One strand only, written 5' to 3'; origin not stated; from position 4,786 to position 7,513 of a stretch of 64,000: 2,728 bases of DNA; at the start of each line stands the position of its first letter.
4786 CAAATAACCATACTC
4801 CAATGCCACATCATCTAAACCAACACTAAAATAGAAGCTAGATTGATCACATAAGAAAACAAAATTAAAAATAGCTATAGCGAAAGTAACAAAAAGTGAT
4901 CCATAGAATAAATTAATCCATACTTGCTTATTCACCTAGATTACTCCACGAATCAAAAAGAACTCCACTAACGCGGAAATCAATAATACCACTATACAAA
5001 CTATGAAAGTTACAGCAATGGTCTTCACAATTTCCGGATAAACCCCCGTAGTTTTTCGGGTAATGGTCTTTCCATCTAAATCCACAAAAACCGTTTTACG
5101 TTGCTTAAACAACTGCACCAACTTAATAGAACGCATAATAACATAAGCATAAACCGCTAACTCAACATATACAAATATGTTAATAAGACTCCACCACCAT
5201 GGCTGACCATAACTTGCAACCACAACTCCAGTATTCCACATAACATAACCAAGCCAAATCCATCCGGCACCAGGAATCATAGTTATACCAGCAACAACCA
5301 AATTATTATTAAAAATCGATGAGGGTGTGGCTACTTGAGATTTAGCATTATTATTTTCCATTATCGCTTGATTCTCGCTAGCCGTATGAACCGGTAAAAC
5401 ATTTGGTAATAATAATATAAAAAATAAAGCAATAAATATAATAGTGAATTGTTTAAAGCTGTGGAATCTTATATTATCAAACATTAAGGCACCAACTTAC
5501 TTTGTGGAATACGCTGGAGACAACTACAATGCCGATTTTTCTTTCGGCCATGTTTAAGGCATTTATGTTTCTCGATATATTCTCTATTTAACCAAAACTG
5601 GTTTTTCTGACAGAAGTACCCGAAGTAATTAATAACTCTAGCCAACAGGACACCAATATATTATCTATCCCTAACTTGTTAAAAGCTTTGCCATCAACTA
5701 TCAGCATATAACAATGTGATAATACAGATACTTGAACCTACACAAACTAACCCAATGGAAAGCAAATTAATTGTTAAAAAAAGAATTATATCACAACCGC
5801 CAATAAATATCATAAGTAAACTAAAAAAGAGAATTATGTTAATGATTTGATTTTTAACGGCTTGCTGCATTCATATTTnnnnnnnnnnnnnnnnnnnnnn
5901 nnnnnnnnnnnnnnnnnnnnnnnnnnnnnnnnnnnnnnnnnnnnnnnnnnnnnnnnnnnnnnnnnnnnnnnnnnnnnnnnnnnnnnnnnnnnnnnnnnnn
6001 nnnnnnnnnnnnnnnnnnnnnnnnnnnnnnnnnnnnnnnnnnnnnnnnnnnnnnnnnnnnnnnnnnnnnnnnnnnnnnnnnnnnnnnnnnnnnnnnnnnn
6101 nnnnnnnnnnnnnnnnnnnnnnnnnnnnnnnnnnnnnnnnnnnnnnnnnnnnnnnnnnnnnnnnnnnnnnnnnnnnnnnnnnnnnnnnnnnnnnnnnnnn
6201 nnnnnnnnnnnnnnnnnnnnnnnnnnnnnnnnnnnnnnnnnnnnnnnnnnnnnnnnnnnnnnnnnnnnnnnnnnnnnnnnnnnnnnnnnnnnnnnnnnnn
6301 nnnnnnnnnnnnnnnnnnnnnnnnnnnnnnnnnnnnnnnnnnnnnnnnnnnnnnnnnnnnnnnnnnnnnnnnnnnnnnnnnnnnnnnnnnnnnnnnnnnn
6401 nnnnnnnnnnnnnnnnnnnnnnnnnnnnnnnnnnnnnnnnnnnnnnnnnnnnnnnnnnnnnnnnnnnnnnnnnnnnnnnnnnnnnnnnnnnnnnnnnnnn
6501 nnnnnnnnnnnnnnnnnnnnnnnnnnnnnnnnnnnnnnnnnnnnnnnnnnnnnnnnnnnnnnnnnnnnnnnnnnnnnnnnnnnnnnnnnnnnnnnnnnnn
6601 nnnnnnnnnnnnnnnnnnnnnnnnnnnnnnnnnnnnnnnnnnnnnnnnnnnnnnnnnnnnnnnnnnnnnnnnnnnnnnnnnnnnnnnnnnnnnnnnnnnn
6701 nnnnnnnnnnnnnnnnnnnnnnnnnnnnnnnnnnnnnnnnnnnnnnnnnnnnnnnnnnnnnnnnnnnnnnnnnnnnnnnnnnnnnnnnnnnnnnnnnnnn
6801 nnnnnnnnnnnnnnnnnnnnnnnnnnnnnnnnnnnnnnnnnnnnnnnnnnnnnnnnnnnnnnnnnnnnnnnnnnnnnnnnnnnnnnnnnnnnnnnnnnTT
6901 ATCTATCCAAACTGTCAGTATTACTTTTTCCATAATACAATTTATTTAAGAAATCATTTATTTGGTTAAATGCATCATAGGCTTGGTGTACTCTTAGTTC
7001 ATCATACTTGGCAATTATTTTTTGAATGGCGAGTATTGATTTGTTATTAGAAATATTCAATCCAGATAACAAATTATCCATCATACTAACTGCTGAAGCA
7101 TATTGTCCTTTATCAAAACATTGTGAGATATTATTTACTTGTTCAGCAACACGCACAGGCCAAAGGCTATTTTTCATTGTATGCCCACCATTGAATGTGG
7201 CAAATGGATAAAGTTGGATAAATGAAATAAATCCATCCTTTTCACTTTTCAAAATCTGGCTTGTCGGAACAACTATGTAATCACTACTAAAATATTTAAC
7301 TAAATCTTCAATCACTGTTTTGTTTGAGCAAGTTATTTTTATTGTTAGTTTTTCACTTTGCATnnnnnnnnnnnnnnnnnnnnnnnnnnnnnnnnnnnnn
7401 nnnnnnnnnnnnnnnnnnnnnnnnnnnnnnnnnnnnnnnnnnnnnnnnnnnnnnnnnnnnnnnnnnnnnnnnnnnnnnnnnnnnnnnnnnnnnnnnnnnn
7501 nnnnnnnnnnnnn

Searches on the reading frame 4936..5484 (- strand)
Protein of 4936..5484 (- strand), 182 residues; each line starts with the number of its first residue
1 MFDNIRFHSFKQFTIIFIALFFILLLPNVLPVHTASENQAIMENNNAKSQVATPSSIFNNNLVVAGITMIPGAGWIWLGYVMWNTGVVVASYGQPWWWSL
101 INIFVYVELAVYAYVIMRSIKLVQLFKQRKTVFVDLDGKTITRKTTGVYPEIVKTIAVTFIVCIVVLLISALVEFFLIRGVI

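Call 39: search_protein_families(library=pfam, proteins=[window:4936-5484:-], max_evalue=0.01)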
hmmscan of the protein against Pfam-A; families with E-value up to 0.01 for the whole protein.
window:4936-5484:- (182 aa): 1 family
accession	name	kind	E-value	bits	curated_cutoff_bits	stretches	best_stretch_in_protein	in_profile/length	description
PF13273.12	DUF4064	-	0.0083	16.8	32.1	0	17-84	15-82/102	Protein of unknown function (DUF4064)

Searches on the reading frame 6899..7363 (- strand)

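Call 39: search_protein_families(library=pfam, proteins=[window:6899-7363:-], max_evalue=0.01)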
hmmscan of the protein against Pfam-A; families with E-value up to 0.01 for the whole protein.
window:6899-7363:- (154 aa): 1 family
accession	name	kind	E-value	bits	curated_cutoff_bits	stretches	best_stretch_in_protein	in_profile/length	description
PF22205.1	Csm6_6H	-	0.0086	16.6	27.6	0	74-135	4-66/93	Csm6 6H domain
